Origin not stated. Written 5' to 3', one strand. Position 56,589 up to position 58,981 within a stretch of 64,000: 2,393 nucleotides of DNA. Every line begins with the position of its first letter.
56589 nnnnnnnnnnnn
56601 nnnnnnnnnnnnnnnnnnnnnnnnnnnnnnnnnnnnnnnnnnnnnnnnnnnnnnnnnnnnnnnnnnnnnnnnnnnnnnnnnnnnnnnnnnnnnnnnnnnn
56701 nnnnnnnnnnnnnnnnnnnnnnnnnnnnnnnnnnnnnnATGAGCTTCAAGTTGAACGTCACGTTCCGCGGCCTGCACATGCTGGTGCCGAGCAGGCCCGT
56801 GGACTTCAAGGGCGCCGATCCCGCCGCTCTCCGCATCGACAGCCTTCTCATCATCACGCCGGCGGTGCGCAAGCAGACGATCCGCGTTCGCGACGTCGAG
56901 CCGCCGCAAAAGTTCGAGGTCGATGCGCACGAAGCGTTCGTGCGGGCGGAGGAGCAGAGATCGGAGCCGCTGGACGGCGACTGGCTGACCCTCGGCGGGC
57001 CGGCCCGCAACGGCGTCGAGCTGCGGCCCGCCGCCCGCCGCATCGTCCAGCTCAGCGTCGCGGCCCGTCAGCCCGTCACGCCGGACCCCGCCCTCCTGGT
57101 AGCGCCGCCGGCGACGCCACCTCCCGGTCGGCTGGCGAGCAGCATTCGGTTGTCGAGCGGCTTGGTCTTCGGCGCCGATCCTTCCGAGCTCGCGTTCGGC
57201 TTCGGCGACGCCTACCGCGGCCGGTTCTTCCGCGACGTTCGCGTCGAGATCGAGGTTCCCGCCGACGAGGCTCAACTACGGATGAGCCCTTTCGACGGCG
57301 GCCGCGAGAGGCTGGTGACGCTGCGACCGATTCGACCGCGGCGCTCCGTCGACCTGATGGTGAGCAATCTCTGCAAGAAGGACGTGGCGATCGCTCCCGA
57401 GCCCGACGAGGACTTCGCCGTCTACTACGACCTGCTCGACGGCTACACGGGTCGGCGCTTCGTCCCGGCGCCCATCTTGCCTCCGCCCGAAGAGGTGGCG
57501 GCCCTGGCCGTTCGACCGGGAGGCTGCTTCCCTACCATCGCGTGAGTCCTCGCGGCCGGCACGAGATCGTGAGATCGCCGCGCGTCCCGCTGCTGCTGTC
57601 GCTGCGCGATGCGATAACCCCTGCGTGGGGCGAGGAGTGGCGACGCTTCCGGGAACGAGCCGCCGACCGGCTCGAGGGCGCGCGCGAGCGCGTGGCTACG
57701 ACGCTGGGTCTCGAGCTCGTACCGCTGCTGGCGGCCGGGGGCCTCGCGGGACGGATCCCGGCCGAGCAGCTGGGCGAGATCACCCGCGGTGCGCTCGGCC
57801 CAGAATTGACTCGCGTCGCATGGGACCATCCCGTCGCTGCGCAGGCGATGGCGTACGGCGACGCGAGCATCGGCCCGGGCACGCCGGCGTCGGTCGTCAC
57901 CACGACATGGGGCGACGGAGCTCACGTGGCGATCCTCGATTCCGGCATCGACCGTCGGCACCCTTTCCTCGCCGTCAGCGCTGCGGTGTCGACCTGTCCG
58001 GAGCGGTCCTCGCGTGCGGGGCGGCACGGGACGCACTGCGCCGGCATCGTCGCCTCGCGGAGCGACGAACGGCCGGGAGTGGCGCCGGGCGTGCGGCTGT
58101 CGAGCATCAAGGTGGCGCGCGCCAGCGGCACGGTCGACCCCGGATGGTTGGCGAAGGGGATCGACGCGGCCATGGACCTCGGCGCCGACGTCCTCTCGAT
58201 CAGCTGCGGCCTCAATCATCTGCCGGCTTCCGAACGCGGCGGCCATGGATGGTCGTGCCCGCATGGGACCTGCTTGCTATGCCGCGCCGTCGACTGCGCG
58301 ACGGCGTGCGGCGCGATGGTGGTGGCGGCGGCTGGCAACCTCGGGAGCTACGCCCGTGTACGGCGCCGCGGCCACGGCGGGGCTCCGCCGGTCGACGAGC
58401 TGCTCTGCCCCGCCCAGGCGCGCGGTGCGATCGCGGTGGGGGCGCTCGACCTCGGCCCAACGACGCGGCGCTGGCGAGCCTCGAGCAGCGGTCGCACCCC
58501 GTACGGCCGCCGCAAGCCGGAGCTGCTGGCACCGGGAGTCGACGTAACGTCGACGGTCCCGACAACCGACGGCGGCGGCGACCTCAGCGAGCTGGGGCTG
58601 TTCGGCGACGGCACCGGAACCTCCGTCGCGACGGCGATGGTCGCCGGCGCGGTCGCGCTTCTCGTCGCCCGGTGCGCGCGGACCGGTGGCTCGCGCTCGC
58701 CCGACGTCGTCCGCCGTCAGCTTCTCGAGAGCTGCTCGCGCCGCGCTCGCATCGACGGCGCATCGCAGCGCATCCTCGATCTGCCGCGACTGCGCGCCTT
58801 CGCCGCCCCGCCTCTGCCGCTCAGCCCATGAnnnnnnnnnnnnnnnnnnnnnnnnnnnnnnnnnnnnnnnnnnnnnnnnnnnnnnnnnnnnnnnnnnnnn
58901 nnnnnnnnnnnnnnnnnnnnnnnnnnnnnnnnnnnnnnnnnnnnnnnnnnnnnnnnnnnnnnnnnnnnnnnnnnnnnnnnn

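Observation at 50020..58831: Sigma / zf-HC2 anti-sigma-like / membrane TPR-CHAT / unknown / S8 protease: a candidate protease-gated signalling or conflict cassette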

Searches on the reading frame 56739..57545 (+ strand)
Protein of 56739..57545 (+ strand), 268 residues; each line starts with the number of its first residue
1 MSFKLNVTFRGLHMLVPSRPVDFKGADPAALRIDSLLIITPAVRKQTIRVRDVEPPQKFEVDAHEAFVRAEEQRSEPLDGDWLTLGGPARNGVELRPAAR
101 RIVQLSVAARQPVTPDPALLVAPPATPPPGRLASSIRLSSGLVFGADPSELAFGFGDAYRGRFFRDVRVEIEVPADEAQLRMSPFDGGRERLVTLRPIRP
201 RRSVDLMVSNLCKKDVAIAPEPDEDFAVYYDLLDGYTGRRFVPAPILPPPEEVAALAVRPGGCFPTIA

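Call 5: search_protein_families(library=pfam, proteins=[window:56739-57545:+], max_evalue=0.01)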
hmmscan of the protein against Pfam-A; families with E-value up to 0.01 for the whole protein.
window:56739-57545:+ (268 aa): 0 families

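Call 6: find_homologous_proteins(query=window:56739-57545:+)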
Query window:56739-57545:+ (268 aa): 2 proteins with E <= 0.001 among 5552 candidates.
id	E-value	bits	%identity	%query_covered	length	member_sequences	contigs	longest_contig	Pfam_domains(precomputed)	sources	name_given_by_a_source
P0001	1.3e-161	554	94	100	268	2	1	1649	-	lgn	-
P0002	7.6e-141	486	84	100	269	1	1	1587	-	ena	-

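Call 40: search_protein_representatives(protein=window:56739-57545:+)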
Query: 268 residues. Proteins with E-value up to 0.001 (for the whole library): 28; up to 1e-10: 13; up to 1e-30: 3. The best 28 are listed.
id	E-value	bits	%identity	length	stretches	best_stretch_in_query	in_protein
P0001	4.2e-162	554.0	94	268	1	1-268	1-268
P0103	1.2e-37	146.0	39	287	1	1-261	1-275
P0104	2.3e-33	132.0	41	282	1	1-267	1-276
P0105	9.4e-29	116.8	42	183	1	91-266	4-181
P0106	2.8e-19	85.8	35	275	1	1-265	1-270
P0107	3.7e-18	82.1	35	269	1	1-266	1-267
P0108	8.1e-18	81.0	37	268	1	4-266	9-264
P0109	1.7e-16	76.6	35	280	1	1-244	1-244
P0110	6.6e-15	71.4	31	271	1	1-267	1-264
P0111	2.4e-13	66.3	33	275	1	1-246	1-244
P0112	3.1e-13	66.0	33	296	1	1-243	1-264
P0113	3.2e-11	59.3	31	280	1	1-250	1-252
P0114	3.9e-11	59.1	30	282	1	1-247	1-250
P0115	1.6e-10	57.1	31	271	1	35-264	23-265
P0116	2.7e-10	56.3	32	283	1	5-244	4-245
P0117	5.1e-10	55.4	30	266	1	1-267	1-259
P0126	5.3e-06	42.2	31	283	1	1-265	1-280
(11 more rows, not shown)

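Call 41: find_encoding_contigs(protein=P0103, flank=10000, max_places=2)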
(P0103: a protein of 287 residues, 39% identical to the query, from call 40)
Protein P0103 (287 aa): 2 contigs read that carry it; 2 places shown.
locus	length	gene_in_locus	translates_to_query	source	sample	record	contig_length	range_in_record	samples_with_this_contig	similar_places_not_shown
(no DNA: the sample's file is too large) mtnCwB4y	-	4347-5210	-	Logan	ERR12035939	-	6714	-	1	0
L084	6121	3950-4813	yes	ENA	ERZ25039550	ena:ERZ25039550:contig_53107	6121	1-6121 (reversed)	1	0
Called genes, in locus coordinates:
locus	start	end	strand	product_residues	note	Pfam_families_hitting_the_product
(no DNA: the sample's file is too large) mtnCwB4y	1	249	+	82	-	?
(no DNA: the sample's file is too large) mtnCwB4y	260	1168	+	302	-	PF13490:zf-HC2 (weak)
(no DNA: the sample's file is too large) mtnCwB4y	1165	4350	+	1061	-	PF12770:CHAT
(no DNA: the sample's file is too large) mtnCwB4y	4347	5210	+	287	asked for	-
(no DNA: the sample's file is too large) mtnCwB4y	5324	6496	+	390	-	PF00082:Peptidase_S8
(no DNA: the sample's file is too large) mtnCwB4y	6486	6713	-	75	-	?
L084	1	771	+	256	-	?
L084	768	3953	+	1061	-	PF12770:CHAT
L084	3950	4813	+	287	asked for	-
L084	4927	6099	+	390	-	PF00082:Peptidase_S8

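Call 42: find_encoding_contigs(protein=P0106, flank=10000, max_places=1)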
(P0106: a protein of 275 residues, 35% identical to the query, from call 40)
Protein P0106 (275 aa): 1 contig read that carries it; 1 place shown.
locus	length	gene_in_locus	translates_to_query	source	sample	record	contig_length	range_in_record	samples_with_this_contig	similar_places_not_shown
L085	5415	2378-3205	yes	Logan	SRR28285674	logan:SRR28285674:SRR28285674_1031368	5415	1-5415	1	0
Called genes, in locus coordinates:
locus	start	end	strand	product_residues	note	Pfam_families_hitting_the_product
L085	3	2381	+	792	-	?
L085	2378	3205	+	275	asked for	-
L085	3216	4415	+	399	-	PF00082:Peptidase_S8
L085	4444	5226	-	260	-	PF02517:Rce1-like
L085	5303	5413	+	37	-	?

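Call 43: find_encoding_contigs(protein=P0110, flank=10000, max_places=1)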
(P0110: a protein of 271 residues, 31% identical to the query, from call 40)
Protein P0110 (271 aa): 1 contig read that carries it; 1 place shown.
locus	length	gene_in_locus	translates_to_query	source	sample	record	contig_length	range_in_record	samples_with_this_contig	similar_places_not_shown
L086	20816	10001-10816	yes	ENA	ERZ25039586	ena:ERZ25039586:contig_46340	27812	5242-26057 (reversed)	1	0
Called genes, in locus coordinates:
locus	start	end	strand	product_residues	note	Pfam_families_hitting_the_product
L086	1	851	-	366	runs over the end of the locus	PF00005:ABC_tran, PF03459:TOBE (faint), PF17912:OB_MalK, PF08402:TOBE_2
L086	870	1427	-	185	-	-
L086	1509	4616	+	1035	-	PF06736:TMEM175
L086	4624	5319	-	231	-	PF00596:Aldolase_II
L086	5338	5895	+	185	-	PF03079:ARD, PF00190:Cupin_1 (weak), PF07883:Cupin_2 (weak)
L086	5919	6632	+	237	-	PF00702:Hydrolase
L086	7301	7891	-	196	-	-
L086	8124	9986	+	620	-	PF12770:CHAT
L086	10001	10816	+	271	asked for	-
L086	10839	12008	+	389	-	PF00082:Peptidase_S8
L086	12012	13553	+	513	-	PF03098:An_peroxidase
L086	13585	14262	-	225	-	PF06240:COXG, PF10604:Polyketide_cyc2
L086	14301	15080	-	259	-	-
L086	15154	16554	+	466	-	PF05139:Erythro_esteras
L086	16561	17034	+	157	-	PF00383:dCMP_cyt_deam_1, PF14437:MafB19-deam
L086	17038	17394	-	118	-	PF01850:PIN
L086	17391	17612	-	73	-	PF09957:VapB_antitoxin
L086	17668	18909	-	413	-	-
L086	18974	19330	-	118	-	-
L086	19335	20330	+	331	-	PF00144:Beta-lactamase, PF11954:DUF3471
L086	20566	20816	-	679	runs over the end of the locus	PF19313:DUF5916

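Call 44: find_encoding_contigs(protein=P0117, flank=10000, max_places=1)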
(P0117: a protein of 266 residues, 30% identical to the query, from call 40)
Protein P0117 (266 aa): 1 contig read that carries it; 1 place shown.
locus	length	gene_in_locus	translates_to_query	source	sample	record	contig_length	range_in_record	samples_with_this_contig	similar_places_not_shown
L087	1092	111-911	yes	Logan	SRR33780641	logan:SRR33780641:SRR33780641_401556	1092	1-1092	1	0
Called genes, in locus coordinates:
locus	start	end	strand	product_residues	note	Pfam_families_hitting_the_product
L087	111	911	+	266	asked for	-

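Call 45: find_encoding_contigs(protein=P0126, flank=10000, max_places=1)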
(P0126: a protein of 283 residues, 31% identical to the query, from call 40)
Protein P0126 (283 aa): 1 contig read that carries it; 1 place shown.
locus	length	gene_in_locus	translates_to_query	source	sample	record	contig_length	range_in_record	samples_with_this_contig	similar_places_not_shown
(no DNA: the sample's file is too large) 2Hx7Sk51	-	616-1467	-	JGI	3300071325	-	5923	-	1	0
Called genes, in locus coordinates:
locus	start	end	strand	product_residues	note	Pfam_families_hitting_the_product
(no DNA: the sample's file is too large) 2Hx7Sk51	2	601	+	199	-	?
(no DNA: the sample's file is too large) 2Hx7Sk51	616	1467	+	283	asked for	-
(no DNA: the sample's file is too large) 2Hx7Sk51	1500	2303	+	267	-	PF00082:Peptidase_S8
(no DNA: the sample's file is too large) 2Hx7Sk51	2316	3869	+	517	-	PF03098:An_peroxidase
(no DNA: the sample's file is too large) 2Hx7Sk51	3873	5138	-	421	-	PF16491:Peptidase_M48_N, PF01435:Peptidase_M48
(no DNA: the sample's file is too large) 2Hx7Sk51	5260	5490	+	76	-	-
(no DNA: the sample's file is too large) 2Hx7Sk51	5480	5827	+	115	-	-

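Call 52: search_protein_families(library=ncbifam, proteins=[window:56739-57545:+], max_evalue=0.01)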
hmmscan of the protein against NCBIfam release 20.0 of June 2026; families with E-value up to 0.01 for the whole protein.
window:56739-57545:+ (268 aa): 0 families

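Call 53: search_protein_families(library=padloc, proteins=[window:56739-57545:+], max_evalue=0.01)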
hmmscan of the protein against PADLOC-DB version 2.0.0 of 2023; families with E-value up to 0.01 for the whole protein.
window:56739-57545:+ (268 aa): 0 families

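Call 54: predict_structure(alignment_id=A4)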
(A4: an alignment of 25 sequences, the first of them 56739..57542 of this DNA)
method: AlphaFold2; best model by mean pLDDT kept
length: 268 residues; sequences in the alignment: 25
mean_pLDDT: 90.4   pTM: 0.90
mean pLDDT of the five models: 90.4, 89.7, 89.6, 89.5, 89.0
residues with pLDDT >= 90: 190; 70-90: 61; 50-70: 17; < 50: 0
segments of 3 or more residues with pLDDT < 50: none
pLDDT, mean of each block of 10 residues (from residue 1): 95 96 73 96 89 80 95 94 89 94 95 96 95 97 93 90 95 95 96 93 96 68 92 93 88 68 88
secondary structure, 60 per line:
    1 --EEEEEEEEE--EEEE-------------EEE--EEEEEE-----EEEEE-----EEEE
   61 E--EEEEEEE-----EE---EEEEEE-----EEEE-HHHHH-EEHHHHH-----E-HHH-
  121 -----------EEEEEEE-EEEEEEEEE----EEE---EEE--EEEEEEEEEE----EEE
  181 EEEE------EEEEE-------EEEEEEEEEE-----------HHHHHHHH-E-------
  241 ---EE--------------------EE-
elements in order: E3-11 E14-17 E31-33 E36-41 E47-51 E57-61 E64-70 E81-86 E92-95 H97-101 H105-109 E132-138 E140-148 E153-155 E159-161 E164-173 E178-184 E191-195 E203-212 H224-231

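Call 57: fold_search(model_id=the predicted structure, library=pdb)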
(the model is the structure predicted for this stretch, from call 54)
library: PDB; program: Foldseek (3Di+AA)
matches with E <= 10: 871; with E <= 0.001: 0
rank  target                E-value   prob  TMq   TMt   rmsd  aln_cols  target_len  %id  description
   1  4az8_A                1.3e-01  0.04  0.10  0.14  22.3       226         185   14  Crystal structure of the complex of the Caf1M:Caf1 chaperone:subunit preassembly complex carrying the KDKDTN insertion (released 2012-09-26)
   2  9nig_D                1.4e-01  0.12  0.11  0.15  14.2       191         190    9  PB TCR in complex with HLA-DR4 presenting citrullinated Tenascin C peptide (released 2025-05-21)
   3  9bif_I                2.0e-01  0.04  0.12  0.14  23.3       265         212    4  Fab B11-OspCA complex (released 2024-11-20)
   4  8cn9_F                2.0e-01  0.02  0.09  0.11  23.9       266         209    6  Factor VII binding Fab of the bispecific antibody HMB-001 in complex with Factor VII (released 2023-12-27)
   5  3s6p_C                2.6e-01  0.03  0.11  0.06  26.7       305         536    9  Crystal Structure of Helicoverpa Armigera Stunt Virus (released 2012-05-30)
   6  9n5h_L                2.8e-01  0.04  0.11  0.13  23.6       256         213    5  Endogenous Pfs230D1-6 in complex with RUPA-97, LMIV230-01, and 2A2 Fab domains (released 2025-10-15)
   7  6a4k_L                3.5e-01  0.02  0.09  0.11  23.6       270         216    6  Human antibody 32D6 Fab in complex with H1N1 influenza A virus HA1 (released 2019-03-27)
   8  6xja_L                3.5e-01  0.02  0.09  0.11  23.0       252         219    8  Streptococcus Pneumoniae IgA1 Protease with IgA1 substrate (released 2021-01-20)
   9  6s3d_E                3.5e-01  0.02  0.09  0.10  21.8       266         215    8  Structure of D25 Fab in complex with scaffold S0_2.126 (released 2020-04-22)
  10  5v4m_C                3.7e-01  0.06  0.10  0.13  14.4       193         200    8  Structure of HLA-DR15 with bound alpha3(135-145) peptide (released 2017-05-03)
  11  8cn9_K                3.7e-01  0.02  0.10  0.12  23.3       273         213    6  Factor VII binding Fab of the bispecific antibody HMB-001 in complex with Factor VII (released 2023-12-27)
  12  5d1z_E                4.1e-01  0.04  0.13  0.15  25.0       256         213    4  IsdB NEAT1 bound by clone D4-10 (released 2016-09-14)
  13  7b09_L                4.1e-01  0.03  0.12  0.14  25.0       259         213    4  Puumala virus glycoprotein (Gc) in complex with fab fragment P-4G2. (released 2020-12-16)
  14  6ea5_R                4.8e-01  0.03  0.12  0.14  23.0       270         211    3  Structure of BDBV GPcl in complex with the pan-ebolavirus mAb ADI-15878 (released 2018-09-19)
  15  7xad_A                5.1e-01  0.03  0.11  0.14  22.8       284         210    8  Crystal strucutre of PD-L1 and DBL2_02 designed protein binder (released 2023-04-12)
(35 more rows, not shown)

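Call 93: find_related_loci(query=A8, collection=metagenome_contigs, flank=8000)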
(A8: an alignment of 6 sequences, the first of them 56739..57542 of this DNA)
Query A8 (268 aa) in metagenome_contigs; peptide patterns used: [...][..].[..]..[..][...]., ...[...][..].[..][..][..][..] (x = any residue, [..] = any of these).
289 stretches matched a pattern; 1 encode a relative of the query (tblastn E <= 1e-3); 1 distinct loci.
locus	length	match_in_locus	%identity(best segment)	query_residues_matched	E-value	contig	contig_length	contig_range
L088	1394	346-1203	30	1-267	2e-27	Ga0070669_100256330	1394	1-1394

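Call 109: fold_search(model_id=the predicted structure, library=viral)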
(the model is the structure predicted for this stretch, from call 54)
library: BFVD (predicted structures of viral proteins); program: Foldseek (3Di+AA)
matches with E <= 10: 336; with E <= 0.001: 0
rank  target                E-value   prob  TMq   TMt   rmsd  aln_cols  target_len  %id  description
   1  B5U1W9                6.2e-02  0.05  0.10  0.06  37.5       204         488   12  Envelopment polyprotein (Fragment) [melon severe mosaic virus]
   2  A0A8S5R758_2          1.6e-01  0.02  0.09  0.03  37.9       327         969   11  Tail protein [virus sp. ctee23]
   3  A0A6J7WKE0            1.9e-01  0.02  0.10  0.05  23.6       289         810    8  Uncharacterized protein [uncultured Caudovirales phage]
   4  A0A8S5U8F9            2.9e-01  0.03  0.11  0.08  29.2       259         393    8  Clumping factor [Siphoviridae sp. ct9j27]
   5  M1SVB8                3.6e-01  0.04  0.12  0.06  24.2       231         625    8  (no name in the UniProt tables at hand)
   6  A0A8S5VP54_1          3.6e-01  0.02  0.10  0.03  30.9       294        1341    5  (no name in the UniProt tables at hand)
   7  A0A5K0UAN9            3.8e-01  0.04  0.11  0.07  17.2       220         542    7  Uncharacterized protein [Yasminevirus sp. GU-2018]
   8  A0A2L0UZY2            4.0e-01  0.06  0.13  0.06  20.9       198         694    7  Uncharacterized protein [Agrobacterium phage Atu_ph07]
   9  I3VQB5                4.2e-01  0.01  0.09  0.08  20.8       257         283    6  B121.4 [miniopterid betaherpesvirus 1]
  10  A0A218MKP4            4.5e-01  0.03  0.10  0.08  15.9       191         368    6  Uncharacterized protein [uncultured virus]
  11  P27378                5.0e-01  0.02  0.10  0.06  30.5       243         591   11  Adsorption protein P2 [Enterobacteria phage PRD1]
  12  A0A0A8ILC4            5.2e-01  0.03  0.09  0.13  15.9       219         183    8  (no name in the UniProt tables at hand)
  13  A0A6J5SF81            6.2e-01  0.02  0.11  0.10  23.4       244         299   11  PKD domain-containing protein [uncultured Caudovirales phage]
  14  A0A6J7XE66            6.9e-01  0.11  0.09  0.04  17.2        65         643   11  Uncharacterized protein [uncultured Caudovirales phage]
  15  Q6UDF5                7.7e-01  0.03  0.12  0.09  18.8       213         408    9  Envelope glycoprotein I [Psittacid herpesvirus 1 (isolate Amazon parrot/-/97-0001/1997)]
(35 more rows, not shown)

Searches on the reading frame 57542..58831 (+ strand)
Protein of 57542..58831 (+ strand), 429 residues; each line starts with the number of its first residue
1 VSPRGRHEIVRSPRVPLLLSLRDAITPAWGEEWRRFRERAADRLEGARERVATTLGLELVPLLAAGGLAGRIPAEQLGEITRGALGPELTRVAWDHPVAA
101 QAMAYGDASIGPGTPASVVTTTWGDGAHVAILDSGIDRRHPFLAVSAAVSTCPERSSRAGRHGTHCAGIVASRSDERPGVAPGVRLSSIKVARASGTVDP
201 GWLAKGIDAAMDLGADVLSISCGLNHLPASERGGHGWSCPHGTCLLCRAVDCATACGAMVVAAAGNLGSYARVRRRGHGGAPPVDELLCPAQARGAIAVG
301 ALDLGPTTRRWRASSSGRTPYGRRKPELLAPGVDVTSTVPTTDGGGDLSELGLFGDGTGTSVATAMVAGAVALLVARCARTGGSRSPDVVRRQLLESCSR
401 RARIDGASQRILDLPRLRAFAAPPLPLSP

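Call 5: search_protein_families(library=pfam, proteins=[window:57542-58831:+], max_evalue=0.01)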
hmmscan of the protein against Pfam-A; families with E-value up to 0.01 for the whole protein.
window:57542-58831:+ (429 aa): 1 family
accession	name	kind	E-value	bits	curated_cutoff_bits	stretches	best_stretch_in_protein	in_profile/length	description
PF00082.27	Peptidase_S8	-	4.6e-37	128.3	21.8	1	124-391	1-266/288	Subtilase family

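Call 52: search_protein_families(library=ncbifam, proteins=[window:57542-58831:+], max_evalue=0.01)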
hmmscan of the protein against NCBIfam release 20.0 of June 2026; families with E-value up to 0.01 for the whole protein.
window:57542-58831:+ (429 aa): 7 families
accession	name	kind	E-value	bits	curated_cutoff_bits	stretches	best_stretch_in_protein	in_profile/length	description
TIGR03921.1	T7SS_mycosin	equivalog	4.4e-31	108.3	278.75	1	117-380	5-249/353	type VII secretion-associated serine protease mycosin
TIGR03895.1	protease_PatA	subfamily_domain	3.8e-11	42.4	421.05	1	162-399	1-201/606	PatA/PatG family cyanobactin maturation protease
NF049966.1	QH_SP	equivalog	3.3e-06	26.6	165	1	129-264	2-122/219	subtilisin-like serine protease QhpE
NF040809.1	germ_prot_CspBA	exception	3.9e-06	24.8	1250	1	290-375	971-1045/1099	bifunctional germination protease/germinant receptor pseudoprotease CspBA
NF040808.2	CspC_non_triad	exception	6.9e-06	24.8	675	1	294-375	428-498/556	bile acid germinant receptor pseudoprotease CspC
NF033595.1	denti_PrtP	equivalog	0.0013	17.4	300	0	160-185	248-272/606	dentilisin complex serine proteinase subunit PrtP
NF040553.1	SGO_0316_fam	subfamily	0.0041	14.8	1400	0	162-302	360-499/1486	SGO_0316/SGO_0317 family LPXTG-anchored serine peptidase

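Call 53: search_protein_families(library=padloc, proteins=[window:57542-58831:+], max_evalue=0.01)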
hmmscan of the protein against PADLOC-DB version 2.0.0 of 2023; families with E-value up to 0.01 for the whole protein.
window:57542-58831:+ (429 aa): 3 families
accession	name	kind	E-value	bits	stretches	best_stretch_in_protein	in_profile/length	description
PDLC03014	subtilase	-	1.8e-27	94.8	1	123-403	170-379/391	-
PDLC02197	IetS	-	1.7e-05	21.3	0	257-392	386-529/749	-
PDLC02198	IetS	-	0.0031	13.5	1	125-170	252-301/795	-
